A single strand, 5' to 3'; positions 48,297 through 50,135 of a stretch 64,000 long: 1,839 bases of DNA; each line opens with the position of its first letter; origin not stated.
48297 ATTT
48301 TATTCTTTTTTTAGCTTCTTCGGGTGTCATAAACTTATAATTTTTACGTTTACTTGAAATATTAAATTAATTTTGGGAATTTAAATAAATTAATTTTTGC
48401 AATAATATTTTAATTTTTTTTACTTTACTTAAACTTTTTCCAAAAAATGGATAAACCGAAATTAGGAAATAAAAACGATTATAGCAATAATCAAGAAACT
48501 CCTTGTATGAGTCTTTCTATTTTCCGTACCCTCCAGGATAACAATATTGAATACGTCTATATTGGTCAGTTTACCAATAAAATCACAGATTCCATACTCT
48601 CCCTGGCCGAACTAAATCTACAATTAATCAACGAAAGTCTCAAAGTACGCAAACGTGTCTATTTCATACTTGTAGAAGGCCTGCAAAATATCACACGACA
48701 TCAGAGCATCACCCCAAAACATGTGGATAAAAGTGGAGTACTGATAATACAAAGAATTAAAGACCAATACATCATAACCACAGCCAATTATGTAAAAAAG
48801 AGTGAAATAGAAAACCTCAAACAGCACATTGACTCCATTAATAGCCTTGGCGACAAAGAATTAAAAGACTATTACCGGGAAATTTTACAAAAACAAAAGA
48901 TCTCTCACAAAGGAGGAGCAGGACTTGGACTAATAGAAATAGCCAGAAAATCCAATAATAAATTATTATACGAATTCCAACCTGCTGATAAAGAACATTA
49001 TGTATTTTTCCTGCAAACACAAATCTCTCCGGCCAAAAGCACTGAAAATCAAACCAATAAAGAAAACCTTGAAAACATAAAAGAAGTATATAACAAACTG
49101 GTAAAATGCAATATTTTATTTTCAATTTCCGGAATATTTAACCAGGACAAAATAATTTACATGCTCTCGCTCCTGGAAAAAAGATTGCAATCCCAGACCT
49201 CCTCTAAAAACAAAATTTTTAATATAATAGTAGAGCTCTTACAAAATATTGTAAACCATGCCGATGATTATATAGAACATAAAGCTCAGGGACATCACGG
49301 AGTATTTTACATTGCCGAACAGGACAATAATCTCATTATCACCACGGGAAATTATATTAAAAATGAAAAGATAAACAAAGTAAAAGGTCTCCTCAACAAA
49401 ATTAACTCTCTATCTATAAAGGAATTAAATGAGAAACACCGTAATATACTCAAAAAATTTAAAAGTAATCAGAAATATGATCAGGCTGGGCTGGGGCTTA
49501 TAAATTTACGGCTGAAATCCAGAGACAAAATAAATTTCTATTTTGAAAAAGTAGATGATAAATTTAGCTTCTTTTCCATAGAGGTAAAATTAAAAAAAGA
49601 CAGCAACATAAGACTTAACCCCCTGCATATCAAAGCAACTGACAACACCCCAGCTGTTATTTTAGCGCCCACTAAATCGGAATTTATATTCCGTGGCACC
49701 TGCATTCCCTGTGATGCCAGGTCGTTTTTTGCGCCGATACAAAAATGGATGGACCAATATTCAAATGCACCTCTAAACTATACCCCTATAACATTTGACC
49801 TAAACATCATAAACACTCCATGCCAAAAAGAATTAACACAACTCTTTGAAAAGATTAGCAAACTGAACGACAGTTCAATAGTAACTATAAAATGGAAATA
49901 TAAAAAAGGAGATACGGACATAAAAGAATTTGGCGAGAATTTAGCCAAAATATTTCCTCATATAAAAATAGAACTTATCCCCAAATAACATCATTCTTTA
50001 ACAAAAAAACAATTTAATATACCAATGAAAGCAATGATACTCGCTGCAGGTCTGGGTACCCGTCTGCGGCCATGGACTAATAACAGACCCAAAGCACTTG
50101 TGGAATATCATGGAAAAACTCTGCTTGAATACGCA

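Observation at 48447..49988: Kinase-kinase-substrate fusion: two SiaB-like GHKL modules and a SiaC-like DUF1987 domain in one polypeptide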

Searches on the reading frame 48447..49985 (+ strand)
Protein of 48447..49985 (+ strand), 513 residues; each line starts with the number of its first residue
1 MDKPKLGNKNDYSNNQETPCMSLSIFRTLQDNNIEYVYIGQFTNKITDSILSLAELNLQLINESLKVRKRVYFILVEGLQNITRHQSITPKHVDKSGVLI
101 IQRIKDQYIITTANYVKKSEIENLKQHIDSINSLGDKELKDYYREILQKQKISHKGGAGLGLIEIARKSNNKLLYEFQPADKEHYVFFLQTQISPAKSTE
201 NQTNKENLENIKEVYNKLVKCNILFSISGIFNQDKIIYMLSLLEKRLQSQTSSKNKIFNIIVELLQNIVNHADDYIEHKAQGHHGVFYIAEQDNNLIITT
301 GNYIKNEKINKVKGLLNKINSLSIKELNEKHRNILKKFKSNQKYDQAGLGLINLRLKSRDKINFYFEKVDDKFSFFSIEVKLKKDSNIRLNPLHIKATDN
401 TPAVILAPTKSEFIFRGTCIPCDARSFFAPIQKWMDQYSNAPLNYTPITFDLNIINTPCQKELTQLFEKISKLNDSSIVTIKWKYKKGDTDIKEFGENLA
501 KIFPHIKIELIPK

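Call 3: search_protein_families(library=pfam, proteins=[window:48447-49985:+], max_evalue=0.1)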
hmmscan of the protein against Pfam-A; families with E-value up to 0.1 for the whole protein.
window:48447-49985:+ (513 aa): 3 families
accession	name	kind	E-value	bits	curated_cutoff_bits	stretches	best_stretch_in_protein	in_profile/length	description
PF19788.4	DUF6272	-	2.6e-67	225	26.6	2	62-187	6-134/134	Family of unknown function (DUF6272)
PF09345.15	SiaC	-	9.4e-25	87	24.5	1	395-512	1-119/120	SiaC family regulatory phosphoprotein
PF10441.14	Urb2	-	0.08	13.3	27.1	0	226-278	13-69/209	Urb2/Npa2 family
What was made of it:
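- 49614..49985 (+): SiaC/DUF1987 domain (residues 390-513), joined to module 2 by a linker of about 9 residues. PF09345 E 9.4e-25 (call 3).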

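Call 4: search_protein_families(library=ncbifam, proteins=[window:48447-49985:+], max_evalue=0.1)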
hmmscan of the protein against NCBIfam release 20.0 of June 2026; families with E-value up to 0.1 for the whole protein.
window:48447-49985:+ (513 aa): 5 families
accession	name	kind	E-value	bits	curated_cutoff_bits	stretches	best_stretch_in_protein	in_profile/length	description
NF038262.1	SiaB_fam_kinase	subfamily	3.5e-72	241.7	85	2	24-193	3-177/177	SiaB family protein kinase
NF038264.1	kinase_SiaB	equivalog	2.2e-29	102.5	225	2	58-191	38-174/176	biofilm regulation protein kinase SiaB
NF052618.1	slr1658_cyano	equivalog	1.3e-11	44.4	200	2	56-193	55-187/191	slr1658 family protein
NF047703.1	slr1658_superfam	superfamily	1.6e-10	40.7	100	2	62-193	57-183/185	slr1658 superfamily regulator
NF038265.1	phos_prot_SiaC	equivalog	4.7e-09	36.3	150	1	393-499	3-110/122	biofilm regulation phosphoprotein SiaC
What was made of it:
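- On SiaB family protein kinase (NCBIfam NF038262 / Pfam DUF6272 PF19788): PF19788 at 225 bits against cutoff 26.6, with two stretches (calls 3, 4).
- On SiaB proper (equivalog NF038264, biofilm regulation kinase): 102.5 bits against cutoff 225 (call 4).
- On SiaC proper (equivalog NF038265): 36.3 bits against cutoff 150 (call 4).
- Closest known: Pseudomonas aeruginosa SiaABCD partner switch. Different: Scores are below the NCBIfam equivalog cutoffs for SiaB (102 against 225) and SiaC (36 against 150) (call 4).
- Checked: NCBIfam gives SiaB_fam_kinase NF038262 at 241.7 bits against a cutoff of 85, also with two stretches (call 4).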

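Call 7: search_solved_structures(query=window:48447-49985:+, max_evalue=1, show_alignments=3)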
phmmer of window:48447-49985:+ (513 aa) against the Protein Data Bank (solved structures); distinct sequences matched with E-value up to 1: 3.
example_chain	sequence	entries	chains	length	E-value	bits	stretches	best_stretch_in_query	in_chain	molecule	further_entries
6kko_A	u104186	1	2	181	1.2e-08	37.4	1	70-178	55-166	Putative serine phosphatase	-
6k4f_U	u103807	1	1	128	0.0076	18.2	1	390-499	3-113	DUF1987 domain-containing protein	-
6kko_C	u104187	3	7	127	0.0085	18.1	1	391-499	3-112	DUF1987 domain-containing protein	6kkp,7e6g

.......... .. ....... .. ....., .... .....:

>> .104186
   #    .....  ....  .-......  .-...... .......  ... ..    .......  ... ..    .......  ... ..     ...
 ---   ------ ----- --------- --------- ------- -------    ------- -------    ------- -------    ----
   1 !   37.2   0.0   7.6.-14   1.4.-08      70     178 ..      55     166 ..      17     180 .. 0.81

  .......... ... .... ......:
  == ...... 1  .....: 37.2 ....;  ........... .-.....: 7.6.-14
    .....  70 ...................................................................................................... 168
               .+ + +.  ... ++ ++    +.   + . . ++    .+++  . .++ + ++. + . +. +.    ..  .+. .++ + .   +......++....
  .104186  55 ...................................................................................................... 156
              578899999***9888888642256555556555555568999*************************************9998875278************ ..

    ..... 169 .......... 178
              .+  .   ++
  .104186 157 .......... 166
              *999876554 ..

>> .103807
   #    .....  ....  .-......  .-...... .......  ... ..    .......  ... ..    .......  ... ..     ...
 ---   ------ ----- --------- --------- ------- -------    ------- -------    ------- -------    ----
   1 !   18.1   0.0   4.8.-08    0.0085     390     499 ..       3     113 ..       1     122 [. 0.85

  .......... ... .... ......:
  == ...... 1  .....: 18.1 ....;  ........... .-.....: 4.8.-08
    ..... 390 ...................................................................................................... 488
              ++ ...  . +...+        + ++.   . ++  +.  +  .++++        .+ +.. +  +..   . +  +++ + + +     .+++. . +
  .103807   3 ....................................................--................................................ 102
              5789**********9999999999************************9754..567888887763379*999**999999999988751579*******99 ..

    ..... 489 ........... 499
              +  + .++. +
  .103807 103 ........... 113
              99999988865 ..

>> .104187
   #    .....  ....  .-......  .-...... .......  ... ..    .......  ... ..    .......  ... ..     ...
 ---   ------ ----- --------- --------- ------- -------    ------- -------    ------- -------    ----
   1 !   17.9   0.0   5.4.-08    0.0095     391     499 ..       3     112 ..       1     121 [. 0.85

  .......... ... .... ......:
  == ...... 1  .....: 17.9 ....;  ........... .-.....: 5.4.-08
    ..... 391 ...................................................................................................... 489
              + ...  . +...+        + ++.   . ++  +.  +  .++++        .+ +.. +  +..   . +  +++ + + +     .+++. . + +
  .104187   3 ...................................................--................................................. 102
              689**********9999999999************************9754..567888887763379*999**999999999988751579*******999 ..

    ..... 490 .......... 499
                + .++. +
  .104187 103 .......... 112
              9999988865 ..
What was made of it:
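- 49815..49817 (+): Codon of T457, the predicted phospho-acceptor, in motif N456-T457-P-C. It aligns with N67-T68-S-S of P. aeruginosa SiaC. Alignment to 6kko_C and 6k4f (call 7).
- On SiaC family regulatory phosphoprotein (PF09345 / DUF1987): T457 aligns with T68 (call 7).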

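Call 9: find_homologous_proteins(query=window:48447-49985:+, max_evalue=0.00001)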
Query window:48447-49985:+ (513 aa): 813 proteins with E <= 0.00001 among 8000 candidates; the best 120 are listed.
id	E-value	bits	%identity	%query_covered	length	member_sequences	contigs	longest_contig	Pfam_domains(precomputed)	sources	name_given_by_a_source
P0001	0.0e+0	1113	99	100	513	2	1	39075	PF09345.16,PF19788.5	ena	-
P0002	0.0e+0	1016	89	100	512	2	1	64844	PF09345.16,PF19788.5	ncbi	-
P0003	1.3e-178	613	59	99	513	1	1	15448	PF09345.16,PF19788.5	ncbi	-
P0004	3.0e-178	612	57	96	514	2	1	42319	PF09345.16,PF19788.5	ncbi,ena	-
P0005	2.4e-157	543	50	99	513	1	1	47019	PF09345.16,PF19788.5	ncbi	-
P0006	4.6e-157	542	54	99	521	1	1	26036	PF09345.16,PF19788.5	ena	-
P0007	8.9e-156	537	53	96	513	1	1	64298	PF09345.16,PF19788.5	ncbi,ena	-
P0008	8.9e-155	534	50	98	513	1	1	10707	PF09345.16,PF19788.5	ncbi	-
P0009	2.3e-152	526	64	77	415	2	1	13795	PF19788.5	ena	-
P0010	2.4e-141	490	47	97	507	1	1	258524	PF09345.16,PF19788.5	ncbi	-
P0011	1.0e-138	481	48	96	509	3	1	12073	PF09345.16,PF19788.5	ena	-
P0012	8.4e-137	475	49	91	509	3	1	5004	PF09345.16,PF19788.5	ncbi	-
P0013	1.0e-122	428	44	94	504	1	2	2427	PF09345.16,PF19788.5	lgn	-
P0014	4.1e-121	423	44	96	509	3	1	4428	PF09345.16,PF19788.5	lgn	-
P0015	4.8e-119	416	42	95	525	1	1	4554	PF09345.16,PF19788.5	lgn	-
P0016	1.3e-118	415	43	95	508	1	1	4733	PF09345.16,PF19788.5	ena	-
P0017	1.9e-118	414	43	95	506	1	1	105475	PF09345.16,PF19788.5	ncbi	-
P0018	1.0e-117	412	42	96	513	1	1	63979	PF09345.16,PF19788.5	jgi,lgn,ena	-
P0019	5.6e-117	410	43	96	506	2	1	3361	PF09345.16,PF19788.5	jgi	jgi:hypothetical protein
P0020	6.8e-117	409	43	95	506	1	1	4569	PF09345.16,PF19788.5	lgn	-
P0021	2.4e-116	407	42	95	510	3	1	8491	PF09345.16,PF19788.5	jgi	jgi:hypothetical protein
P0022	4.5e-116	407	41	94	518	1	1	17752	PF09345.16,PF19788.5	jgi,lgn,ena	-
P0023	8.3e-116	406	44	94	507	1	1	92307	PF09345.16,PF19788.5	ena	-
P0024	9.2e-116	406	43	96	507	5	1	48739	PF09345.16,PF19788.5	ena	-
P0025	9.5e-116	405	40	94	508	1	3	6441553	PF09345.16,PF19788.5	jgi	jgi:hypothetical protein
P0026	1.8e-115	405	44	95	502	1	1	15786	PF09345.16,PF19788.5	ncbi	-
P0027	2.5e-115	404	42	94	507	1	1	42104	PF09345.16,PF19788.5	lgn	-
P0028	2.8e-115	404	41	94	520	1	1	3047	PF09345.16,PF19788.5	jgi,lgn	-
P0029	4.1e-115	403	43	96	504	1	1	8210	PF09345.16,PF19788.5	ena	-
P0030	2.2e-114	401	43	94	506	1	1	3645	PF09345.16,PF19788.5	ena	-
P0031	5.6e-114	400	42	95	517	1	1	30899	PF09345.16,PF19788.5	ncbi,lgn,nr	ncbi:MAG: DUF1987 domain-containing protein [Bacteroidales bacterium]|nr:DUF1987 domain-containing p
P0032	7.4e-114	399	41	96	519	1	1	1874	PF09345.16,PF19788.5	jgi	jgi:hypothetical protein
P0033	5.0e-113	397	41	100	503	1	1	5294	PF09345.16,PF19788.5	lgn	-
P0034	5.2e-113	396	43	96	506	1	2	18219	PF09345.16,PF19788.5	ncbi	-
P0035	7.2e-113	396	42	98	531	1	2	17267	PF09345.16,PF19788.5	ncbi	-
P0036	1.5e-112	395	41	94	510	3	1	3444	PF09345.16,PF19788.5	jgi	-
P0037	2.2e-112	394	40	97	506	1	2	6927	PF09345.16,PF19788.5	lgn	-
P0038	2.4e-112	394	42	94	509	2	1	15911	PF09345.16,PF19788.5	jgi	jgi:hypothetical protein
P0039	9.4e-112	392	40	94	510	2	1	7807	PF09345.16,PF19788.5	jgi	jgi:hypothetical protein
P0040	1.3e-111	392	40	96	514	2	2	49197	PF09345.16,PF19788.5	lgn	-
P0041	1.9e-111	391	42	95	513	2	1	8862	PF09345.16,PF19788.5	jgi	-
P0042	3.2e-111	391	40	94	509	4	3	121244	PF09345.16,PF19788.5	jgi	-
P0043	4.4e-111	390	42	96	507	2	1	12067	PF09345.16,PF19788.5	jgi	-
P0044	4.8e-111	390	41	95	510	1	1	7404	PF09345.16,PF19788.5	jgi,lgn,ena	-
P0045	4.9e-111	390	41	93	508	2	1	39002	PF09345.16,PF19788.5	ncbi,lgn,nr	ncbi:MAG: DUF1987 domain-containing protein [Bacteroidales bacterium]|nr:DUF1987 domain-containing p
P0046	6.5e-111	390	41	96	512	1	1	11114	PF09345.16,PF19788.5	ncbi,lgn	-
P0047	8.7e-111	389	39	94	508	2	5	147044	PF09345.16,PF19788.5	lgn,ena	-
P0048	9.2e-111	389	39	96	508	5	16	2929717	PF09345.16,PF19788.5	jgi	jgi:hypothetical protein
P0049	1.3e-110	388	39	96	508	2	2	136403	PF09345.16,PF19788.5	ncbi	-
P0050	1.5e-110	388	42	94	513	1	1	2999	PF09345.16,PF19788.5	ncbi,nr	ncbi:MAG: SiaB family protein kinase [Bacteroidota bacterium]|nr:SiaB family protein kinase [Bactero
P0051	2.1e-110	388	42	93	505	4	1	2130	PF09345.16,PF19788.5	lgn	-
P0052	3.7e-110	387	44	94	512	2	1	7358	PF09345.16,PF19788.5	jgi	-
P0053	6.4e-110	386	41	95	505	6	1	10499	PF09345.16,PF19788.5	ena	-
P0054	1.1e-109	386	39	97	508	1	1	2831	PF09345.16,PF19788.5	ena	-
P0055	1.3e-109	385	42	93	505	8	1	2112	PF09345.16,PF19788.5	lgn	-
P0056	2.0e-109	385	39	94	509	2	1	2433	PF09345.16,PF19788.5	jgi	jgi:hypothetical protein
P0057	3.3e-109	384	42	93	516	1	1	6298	PF09345.16,PF19788.5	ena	-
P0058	3.8e-109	384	41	93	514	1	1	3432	PF09345.16,PF19788.5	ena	-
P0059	5.0e-109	383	41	94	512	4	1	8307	PF09345.16,PF19788.5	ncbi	-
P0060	5.5e-109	383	43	94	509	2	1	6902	PF09345.16,PF19788.5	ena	-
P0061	5.5e-109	383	40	95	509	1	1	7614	PF09345.16,PF19788.5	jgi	-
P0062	8.9e-109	382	38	94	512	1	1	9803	PF09345.16,PF19788.5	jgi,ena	-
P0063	1.6e-108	382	42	96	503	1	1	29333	PF09345.16,PF19788.5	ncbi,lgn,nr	ncbi:MAG: SiaB family protein kinase [Bacteroidota bacterium]|nr:SiaB family protein kinase [Bactero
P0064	2.0e-108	381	40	95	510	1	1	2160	PF09345.16,PF19788.5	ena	-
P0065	9.1e-108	379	42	93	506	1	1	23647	PF09345.16,PF19788.5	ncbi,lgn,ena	-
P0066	1.0e-107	379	40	95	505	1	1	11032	PF09345.16,PF19788.5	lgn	-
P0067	1.2e-107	379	39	94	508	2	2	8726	PF09345.16,PF19788.5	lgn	-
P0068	1.7e-107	378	38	96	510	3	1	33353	PF09345.16,PF19788.5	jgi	-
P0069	5.3e-107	377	40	94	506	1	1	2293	PF09345.16,PF19788.5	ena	-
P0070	1.0e-106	376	40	95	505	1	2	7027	PF09345.16,PF19788.5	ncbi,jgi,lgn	-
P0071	1.5e-106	375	41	95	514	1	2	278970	PF09345.16,PF19788.5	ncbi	-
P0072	3.9e-106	374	41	91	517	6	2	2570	PF09345.16,PF19788.5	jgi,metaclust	metaclust:\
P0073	5.4e-106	373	43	95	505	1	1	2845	PF09345.16,PF19788.5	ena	-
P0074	6.5e-106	373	40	97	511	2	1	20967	PF09345.16,PF19788.5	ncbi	-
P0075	9.1e-106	373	41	97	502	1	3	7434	PF09345.16,PF19788.5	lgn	-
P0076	1.2e-105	372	41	91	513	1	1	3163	PF09345.16,PF19788.5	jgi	jgi:hypothetical protein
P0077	4.0e-105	370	40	92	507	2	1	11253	PF09345.16,PF19788.5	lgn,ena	-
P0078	6.6e-105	370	40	97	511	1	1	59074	PF09345.16,PF19788.5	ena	-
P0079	1.0e-104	369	41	96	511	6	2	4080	PF09345.16,PF19788.5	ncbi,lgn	-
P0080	1.2e-104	369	39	93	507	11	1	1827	PF09345.16,PF19788.5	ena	-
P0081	1.5e-104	369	40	96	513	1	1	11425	PF09345.16,PF19788.5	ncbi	-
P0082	2.3e-104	368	39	92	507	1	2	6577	PF09345.16,PF19788.5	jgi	-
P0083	4.6e-104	367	40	93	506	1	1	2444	PF09345.16,PF19788.5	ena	-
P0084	4.7e-104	367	39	93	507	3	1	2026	PF09345.16,PF19788.5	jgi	-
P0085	7.7e-104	366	38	97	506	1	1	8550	PF09345.16,PF19788.5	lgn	-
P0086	1.4e-103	365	41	96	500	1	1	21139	PF09345.16,PF19788.5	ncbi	-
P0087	1.5e-103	365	39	93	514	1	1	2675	PF09345.16,PF19788.5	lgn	-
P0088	1.6e-103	365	39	94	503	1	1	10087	PF09345.16,PF19788.5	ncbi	-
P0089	4.0e-103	364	39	94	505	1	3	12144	PF09345.16,PF19788.5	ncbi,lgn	-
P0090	1.7e-102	362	39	93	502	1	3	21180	PF09345.16,PF19788.5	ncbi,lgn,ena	-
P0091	1.9e-102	362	39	93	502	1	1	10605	PF09345.16,PF19788.5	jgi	-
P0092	2.0e-102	362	38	95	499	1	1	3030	PF09345.16,PF19788.5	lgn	-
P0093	3.0e-102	361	40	96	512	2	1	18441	PF09345.16,PF19788.5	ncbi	-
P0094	5.8e-102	360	40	93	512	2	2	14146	PF09345.16,PF19788.5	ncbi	-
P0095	6.5e-102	360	39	93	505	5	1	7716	PF09345.16,PF19788.5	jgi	-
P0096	6.7e-102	360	39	93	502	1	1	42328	PF09345.16,PF19788.5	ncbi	-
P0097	8.1e-102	360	39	93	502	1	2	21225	PF09345.16,PF19788.5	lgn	-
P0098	8.7e-102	359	42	93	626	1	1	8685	PF09345.16,PF19788.5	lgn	-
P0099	1.1e-101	359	39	96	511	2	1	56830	PF09345.16,PF19788.5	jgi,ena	-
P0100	1.4e-101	359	39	93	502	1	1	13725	PF09345.16,PF19788.5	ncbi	-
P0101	1.7e-101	358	40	93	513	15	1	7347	PF09345.16,PF19788.5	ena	-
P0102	2.4e-101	358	39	95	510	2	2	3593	PF09345.16,PF19788.5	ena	-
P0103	3.6e-101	357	39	92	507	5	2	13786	PF09345.16,PF19788.5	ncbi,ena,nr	ncbi:MAG: hypothetical protein DRJ10_01020 [Bacteroidetes bacterium]|nr:MAG: hypothetical protein DR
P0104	6.9e-101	356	38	97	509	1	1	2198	PF09345.16,PF19788.5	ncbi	-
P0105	8.3e-101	356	38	93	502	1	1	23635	PF09345.16,PF19788.5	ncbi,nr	ncbi:MAG: DUF1987 domain-containing protein [Bacteroidales bacterium]|nr:DUF1987 domain-containing p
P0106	8.8e-101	356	39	97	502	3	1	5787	PF09345.16,PF19788.5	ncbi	-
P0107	1.0e-100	356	39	96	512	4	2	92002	PF09345.16,PF19788.5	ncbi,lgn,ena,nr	ncbi:MAG: DUF1987 domain-containing protein [Bacteroidales bacterium]|nr:DUF1987 domain-containing p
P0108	1.3e-100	356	40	92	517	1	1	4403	PF09345.16,PF19788.5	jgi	jgi:hypothetical protein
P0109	4.2e-100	354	40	95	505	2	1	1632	PF09345.16,PF19788.5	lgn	-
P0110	1.5e-99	352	39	96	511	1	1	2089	PF09345.16,PF19788.5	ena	-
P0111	2.2e-99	352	39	91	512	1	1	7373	PF09345.16,PF19788.5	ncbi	-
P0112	3.2e-99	351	39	91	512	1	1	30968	PF09345.16,PF19788.5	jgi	-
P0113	3.7e-99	351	38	96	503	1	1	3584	PF09345.16,PF19788.5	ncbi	-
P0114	3.8e-99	351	40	93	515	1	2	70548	PF09345.16,PF19788.5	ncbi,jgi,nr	ncbi:MAG: DUF1987 domain-containing protein [Chlorobi bacterium]|nr:DUF1987 domain-containing protei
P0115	3.9e-99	351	39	91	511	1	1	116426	PF09345.16,PF19788.5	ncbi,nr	ncbi:MAG: DUF1987 domain-containing protein [Bacteroidales bacterium]|nr:DUF1987 domain-containing p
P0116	6.7e-99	350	39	95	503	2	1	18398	PF09345.16,PF19788.5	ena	-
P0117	9.2e-99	349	39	96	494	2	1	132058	PF09345.16,PF19788.5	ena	-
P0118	1.5e-98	349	39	94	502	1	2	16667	PF09345.16,PF19788.5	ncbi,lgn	-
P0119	1.7e-98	349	39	92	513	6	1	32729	PF09345.16,PF19788.5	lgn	-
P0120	1.8e-98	349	39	91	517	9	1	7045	PF09345.16,PF19788.5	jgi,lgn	-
